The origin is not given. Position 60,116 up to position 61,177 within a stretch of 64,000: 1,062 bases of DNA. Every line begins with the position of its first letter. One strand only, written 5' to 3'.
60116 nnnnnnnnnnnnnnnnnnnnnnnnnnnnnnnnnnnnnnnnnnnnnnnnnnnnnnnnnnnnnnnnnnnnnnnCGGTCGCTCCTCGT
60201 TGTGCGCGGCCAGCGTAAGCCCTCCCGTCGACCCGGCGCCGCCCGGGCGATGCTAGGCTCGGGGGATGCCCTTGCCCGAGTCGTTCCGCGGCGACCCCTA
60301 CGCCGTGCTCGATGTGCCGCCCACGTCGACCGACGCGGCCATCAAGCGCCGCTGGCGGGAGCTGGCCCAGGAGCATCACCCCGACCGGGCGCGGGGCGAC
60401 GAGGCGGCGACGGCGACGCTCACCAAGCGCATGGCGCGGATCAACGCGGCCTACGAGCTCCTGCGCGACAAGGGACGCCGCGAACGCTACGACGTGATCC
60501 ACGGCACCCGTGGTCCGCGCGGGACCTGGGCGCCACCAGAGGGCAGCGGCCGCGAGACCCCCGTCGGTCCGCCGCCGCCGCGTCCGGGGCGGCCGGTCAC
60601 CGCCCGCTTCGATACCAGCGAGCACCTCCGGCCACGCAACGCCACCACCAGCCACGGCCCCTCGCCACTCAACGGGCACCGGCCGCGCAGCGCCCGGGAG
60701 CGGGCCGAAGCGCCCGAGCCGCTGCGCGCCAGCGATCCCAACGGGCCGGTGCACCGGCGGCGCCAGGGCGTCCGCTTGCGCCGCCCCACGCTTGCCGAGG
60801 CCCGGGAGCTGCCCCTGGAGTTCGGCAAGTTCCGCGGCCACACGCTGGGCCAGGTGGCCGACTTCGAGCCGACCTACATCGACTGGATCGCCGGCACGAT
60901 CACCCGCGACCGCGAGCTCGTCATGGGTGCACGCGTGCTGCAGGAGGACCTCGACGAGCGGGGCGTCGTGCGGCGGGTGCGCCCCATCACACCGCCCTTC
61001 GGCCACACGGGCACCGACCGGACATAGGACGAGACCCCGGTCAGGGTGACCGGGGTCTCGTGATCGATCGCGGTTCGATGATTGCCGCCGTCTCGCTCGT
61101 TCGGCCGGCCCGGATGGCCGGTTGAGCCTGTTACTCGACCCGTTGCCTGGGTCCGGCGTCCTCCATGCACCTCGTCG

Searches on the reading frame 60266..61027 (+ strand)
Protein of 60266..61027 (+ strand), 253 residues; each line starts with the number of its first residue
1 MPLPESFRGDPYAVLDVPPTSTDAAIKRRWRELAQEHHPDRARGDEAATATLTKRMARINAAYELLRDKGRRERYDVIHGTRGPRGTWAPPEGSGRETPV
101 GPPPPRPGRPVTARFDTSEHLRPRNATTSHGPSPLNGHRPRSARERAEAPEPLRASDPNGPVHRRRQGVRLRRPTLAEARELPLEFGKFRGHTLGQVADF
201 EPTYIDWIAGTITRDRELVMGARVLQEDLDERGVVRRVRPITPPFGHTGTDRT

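Call 18: find_encoding_contigs(protein=window:60266-61027:+, flank=10000, max_places=8)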
Protein window:60266-61027:+ (253 aa): 12 contigs read that carry it; 8 places shown.
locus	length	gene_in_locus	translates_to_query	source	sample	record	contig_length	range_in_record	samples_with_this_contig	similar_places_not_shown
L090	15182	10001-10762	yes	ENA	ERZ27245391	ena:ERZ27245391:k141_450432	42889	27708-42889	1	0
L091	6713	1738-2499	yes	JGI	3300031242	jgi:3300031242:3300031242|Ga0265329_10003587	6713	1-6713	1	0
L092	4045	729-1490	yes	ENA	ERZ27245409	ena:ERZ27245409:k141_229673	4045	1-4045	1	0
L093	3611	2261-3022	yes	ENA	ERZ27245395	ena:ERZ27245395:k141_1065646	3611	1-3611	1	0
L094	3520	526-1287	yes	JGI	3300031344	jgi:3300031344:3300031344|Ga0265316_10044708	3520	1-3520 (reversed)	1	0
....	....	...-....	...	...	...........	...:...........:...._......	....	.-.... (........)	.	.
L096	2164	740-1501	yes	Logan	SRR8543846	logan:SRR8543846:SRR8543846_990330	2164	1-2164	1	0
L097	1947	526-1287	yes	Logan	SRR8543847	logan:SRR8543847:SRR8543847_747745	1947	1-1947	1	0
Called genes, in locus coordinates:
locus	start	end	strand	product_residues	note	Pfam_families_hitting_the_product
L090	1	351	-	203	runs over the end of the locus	-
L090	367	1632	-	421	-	PF02812:ELFV_dehydrog_N, PF00208:ELFV_dehydrog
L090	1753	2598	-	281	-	PF02645:DegV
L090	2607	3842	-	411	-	PF00108:Thiolase_N, PF02803:Thiolase_C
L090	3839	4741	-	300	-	PF02737:3HCDH_N, PF00725:3HCDH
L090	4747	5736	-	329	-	PF03308:MeaB, PF02492:cobW (weak)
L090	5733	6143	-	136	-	PF02310:B12-binding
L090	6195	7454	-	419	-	PF24837:AMIN-like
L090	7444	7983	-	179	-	PF04542:Sigma70_r2, PF08281:Sigma70_r4_2, PF04545:Sigma70_r4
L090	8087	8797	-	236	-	-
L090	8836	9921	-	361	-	PF01068:DNA_ligase_A_M, PF04679:DNA_ligase_A_C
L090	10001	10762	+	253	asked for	PF00226:DnaJ, PF20600:ExoX-like_C (weak)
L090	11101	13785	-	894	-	PF08448:PAS_4, PF01590:GAF, PF13185:GAF_2, PF13492:GAF_3, PF00989:PAS, PF13188:PAS_8, PF13426:PAS_9, PF00990:GGDEF, +3 more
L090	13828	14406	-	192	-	-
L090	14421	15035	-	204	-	PF03330:DPBB_1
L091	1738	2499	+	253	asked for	PF00226:DnaJ, PF20600:ExoX-like_C (weak)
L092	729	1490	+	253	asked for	PF00226:DnaJ, PF20600:ExoX-like_C (weak)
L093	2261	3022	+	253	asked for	PF00226:DnaJ, PF20600:ExoX-like_C (weak)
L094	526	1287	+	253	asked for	PF00226:DnaJ, PF20600:ExoX-like_C (weak)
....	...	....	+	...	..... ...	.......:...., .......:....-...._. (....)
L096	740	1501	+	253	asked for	PF00226:DnaJ, PF20600:ExoX-like_C (weak)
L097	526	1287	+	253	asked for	PF00226:DnaJ, PF20600:ExoX-like_C (weak)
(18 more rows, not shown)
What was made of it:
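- Tried and rejected: Looking up the window's DnaJ protein (call 18).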
